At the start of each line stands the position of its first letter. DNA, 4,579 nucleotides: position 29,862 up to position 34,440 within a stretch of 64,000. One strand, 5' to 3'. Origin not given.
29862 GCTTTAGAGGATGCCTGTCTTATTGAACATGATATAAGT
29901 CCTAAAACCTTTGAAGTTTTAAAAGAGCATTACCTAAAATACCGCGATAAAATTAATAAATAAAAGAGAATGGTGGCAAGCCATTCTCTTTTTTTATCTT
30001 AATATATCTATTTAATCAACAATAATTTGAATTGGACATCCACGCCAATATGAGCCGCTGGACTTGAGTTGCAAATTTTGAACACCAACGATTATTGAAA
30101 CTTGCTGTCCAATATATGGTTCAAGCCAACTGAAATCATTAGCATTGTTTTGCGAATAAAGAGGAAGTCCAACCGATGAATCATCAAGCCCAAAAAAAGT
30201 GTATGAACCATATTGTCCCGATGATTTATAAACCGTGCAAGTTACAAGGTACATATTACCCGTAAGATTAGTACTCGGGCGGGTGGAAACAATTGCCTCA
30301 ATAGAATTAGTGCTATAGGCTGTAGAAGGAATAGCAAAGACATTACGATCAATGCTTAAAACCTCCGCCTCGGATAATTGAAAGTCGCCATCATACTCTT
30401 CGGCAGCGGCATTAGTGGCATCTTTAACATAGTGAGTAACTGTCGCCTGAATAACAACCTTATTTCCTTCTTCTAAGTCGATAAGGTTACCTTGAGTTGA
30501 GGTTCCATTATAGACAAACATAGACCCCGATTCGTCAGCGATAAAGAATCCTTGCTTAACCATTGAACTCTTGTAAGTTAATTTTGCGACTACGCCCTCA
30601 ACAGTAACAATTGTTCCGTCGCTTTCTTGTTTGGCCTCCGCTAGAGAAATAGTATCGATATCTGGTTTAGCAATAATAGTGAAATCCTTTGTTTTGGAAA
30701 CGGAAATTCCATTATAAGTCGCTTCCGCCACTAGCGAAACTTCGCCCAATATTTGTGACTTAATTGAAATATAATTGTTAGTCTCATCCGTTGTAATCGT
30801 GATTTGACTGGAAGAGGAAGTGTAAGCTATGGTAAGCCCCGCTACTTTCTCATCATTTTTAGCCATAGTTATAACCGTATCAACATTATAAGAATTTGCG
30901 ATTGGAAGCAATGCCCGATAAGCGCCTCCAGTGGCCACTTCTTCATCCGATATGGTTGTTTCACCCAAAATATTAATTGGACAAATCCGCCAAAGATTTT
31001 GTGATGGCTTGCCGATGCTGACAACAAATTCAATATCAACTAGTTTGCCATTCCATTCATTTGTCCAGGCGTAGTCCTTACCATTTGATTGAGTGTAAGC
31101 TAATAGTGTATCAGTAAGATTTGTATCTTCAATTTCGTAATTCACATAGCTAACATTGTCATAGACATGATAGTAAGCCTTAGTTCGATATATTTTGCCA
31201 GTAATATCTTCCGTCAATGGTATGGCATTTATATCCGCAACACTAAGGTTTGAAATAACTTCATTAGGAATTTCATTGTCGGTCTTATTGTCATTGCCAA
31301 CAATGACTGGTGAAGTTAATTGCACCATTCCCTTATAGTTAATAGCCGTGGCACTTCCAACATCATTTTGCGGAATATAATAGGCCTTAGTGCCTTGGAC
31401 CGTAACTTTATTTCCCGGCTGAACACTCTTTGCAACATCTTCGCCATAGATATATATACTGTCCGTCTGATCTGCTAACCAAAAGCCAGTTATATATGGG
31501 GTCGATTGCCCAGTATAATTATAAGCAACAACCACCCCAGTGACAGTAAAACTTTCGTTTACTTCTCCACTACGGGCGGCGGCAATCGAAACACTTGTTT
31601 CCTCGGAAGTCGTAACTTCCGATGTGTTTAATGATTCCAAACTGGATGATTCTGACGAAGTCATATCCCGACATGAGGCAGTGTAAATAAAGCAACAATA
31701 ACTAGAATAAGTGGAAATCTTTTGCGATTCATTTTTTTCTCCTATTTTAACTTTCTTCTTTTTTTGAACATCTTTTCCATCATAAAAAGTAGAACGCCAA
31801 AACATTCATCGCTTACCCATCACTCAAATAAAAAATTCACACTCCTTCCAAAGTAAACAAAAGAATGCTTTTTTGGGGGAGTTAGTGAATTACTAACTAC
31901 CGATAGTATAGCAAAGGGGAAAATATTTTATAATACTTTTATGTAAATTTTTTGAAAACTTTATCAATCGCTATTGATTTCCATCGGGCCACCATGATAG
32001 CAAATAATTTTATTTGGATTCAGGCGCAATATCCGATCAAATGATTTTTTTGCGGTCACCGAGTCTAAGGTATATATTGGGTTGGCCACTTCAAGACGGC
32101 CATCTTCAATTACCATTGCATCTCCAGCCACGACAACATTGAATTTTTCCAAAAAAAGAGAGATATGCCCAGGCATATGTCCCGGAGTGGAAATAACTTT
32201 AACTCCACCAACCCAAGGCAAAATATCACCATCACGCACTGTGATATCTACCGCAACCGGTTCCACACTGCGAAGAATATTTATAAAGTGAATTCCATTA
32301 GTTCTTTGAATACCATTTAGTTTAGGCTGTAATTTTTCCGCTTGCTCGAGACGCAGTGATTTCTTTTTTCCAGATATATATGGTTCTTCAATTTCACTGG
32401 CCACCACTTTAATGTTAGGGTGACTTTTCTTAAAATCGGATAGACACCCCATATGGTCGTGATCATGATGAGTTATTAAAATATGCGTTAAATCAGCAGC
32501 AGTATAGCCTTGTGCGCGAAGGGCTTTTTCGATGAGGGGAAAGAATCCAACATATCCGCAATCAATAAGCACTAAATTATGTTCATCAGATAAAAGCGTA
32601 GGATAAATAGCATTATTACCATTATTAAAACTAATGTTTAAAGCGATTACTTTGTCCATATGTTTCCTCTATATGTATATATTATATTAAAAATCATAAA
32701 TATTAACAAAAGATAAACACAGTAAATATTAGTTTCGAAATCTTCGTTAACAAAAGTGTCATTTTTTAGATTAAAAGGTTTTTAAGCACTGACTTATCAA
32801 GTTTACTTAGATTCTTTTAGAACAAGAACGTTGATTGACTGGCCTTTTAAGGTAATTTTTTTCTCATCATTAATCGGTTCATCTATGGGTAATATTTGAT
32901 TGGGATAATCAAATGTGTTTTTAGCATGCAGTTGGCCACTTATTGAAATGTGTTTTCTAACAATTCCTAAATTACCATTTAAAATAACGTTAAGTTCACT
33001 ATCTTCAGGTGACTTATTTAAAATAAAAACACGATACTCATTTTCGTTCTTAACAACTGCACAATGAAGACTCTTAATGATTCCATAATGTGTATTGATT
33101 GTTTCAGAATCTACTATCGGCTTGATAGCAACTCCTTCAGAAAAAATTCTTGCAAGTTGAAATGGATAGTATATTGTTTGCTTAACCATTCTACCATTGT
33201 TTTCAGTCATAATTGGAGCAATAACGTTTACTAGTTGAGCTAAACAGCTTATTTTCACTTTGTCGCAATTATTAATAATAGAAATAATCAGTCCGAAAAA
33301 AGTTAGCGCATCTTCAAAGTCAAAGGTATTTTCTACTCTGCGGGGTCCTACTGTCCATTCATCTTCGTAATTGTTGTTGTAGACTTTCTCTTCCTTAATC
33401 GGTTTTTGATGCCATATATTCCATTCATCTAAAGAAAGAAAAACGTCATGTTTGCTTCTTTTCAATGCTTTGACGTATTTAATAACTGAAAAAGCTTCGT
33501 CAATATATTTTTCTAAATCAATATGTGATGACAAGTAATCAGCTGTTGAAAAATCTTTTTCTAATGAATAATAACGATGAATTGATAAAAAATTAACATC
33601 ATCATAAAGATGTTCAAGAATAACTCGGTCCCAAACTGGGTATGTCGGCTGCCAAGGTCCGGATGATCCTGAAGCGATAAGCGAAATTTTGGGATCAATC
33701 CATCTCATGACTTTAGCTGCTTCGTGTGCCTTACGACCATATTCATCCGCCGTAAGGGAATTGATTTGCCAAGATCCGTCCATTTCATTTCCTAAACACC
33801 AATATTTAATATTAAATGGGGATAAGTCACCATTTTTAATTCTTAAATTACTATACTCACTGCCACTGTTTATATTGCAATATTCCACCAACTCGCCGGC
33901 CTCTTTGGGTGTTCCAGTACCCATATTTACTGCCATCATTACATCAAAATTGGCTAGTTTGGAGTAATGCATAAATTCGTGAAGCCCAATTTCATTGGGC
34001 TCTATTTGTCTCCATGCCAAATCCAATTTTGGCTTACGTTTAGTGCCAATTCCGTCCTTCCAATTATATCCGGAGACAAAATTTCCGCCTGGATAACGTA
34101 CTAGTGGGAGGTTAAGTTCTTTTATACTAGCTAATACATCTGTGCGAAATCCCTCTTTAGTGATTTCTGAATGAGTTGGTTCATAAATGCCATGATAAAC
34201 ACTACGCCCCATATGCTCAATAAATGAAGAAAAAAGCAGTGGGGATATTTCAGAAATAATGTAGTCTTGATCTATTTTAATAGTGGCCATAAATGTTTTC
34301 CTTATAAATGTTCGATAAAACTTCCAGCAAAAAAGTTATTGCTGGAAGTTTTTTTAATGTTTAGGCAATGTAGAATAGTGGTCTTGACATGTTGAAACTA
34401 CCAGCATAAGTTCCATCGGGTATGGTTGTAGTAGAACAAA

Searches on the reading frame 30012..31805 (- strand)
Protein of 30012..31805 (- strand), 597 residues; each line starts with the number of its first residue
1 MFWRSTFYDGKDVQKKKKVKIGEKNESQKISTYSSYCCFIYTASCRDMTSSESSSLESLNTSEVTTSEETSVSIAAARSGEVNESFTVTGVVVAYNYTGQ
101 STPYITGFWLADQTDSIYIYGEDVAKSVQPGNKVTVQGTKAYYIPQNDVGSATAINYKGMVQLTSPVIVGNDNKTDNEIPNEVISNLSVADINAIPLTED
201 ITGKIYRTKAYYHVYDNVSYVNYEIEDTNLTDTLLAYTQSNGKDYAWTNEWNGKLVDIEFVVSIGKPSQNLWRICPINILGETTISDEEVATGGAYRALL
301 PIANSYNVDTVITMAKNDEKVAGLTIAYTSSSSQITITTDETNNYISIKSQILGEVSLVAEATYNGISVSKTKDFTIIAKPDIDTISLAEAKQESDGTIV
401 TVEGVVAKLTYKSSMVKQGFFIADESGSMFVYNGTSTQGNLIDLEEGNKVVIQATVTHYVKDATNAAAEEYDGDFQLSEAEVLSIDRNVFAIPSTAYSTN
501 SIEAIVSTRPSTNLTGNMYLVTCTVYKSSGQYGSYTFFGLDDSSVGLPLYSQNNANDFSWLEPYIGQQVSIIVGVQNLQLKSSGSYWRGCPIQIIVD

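Call 3: search_protein_families(library=pfam, proteins=[window:30012-31805:-], max_evalue=1)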
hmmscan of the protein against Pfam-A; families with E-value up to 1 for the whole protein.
window:30012-31805:- (597 aa): 2 families
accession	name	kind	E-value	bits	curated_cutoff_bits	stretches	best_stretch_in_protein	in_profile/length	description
PF13742.12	tRNA_anti_2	-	0.02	15.5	27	0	400-463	22-85/95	OB-fold nucleic acid binding domain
PF17207.9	MCM_OB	-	0.11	12.6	24.8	0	392-428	6-42/126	MCM OB domain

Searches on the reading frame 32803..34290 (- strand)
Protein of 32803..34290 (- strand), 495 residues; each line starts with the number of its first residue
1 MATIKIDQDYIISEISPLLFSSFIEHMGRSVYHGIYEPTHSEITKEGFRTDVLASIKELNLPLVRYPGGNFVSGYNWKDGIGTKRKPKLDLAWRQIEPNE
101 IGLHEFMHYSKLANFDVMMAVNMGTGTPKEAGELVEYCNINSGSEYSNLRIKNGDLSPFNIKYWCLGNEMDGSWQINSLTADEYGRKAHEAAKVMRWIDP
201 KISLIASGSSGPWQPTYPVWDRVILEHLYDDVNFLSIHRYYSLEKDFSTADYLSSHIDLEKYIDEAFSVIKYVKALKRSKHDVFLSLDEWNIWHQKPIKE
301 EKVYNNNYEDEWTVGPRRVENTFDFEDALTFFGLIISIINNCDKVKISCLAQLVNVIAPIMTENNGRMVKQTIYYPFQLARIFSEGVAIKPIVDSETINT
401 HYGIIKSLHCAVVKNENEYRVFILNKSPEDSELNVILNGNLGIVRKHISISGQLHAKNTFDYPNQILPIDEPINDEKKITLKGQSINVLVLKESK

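Call 3: search_protein_families(library=pfam, proteins=[window:32803-34290:-], max_evalue=1)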
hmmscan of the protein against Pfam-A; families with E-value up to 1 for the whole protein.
window:32803-34290:- (495 aa): 1 family
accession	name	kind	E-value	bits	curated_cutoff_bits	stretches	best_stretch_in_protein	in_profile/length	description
PF06964.18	Alpha-L-AF_C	-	2.2e-32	113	27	1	288-481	1-161/165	Alpha-L-arabinofuranosidase C-terminal domain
